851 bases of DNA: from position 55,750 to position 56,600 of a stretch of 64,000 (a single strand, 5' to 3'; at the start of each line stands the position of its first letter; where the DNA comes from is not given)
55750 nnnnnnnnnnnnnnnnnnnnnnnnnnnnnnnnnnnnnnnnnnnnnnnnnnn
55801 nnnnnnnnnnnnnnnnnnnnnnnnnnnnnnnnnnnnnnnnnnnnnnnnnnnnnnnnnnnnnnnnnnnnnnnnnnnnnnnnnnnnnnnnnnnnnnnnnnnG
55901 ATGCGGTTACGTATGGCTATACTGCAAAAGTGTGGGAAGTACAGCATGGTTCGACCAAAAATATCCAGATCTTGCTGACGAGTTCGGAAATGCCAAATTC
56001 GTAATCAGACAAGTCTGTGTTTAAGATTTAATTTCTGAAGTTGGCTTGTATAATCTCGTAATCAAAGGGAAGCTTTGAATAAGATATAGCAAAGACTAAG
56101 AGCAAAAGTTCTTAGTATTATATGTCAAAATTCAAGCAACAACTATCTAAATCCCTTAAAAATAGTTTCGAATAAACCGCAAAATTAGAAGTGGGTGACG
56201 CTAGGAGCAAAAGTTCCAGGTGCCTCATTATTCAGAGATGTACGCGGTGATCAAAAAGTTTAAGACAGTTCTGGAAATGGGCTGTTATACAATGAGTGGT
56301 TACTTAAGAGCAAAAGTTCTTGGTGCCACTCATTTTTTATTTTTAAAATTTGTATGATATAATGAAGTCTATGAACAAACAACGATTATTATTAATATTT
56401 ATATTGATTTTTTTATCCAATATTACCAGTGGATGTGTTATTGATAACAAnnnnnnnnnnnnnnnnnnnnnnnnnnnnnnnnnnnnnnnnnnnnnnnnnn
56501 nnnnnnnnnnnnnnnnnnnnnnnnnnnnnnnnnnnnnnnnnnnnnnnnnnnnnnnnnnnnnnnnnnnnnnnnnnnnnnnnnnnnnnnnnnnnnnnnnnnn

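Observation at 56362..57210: Lipoprotein-signal ferredoxin translationally coupled to an MsrQ-like heme membrane protein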

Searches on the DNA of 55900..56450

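Call 59: search_rna_families(source=window, start=55900, end=56450, threshold=evalue, max_evalue=1, show_alignments=2)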
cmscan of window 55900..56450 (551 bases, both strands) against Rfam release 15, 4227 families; matches with E-value up to 1: 0.
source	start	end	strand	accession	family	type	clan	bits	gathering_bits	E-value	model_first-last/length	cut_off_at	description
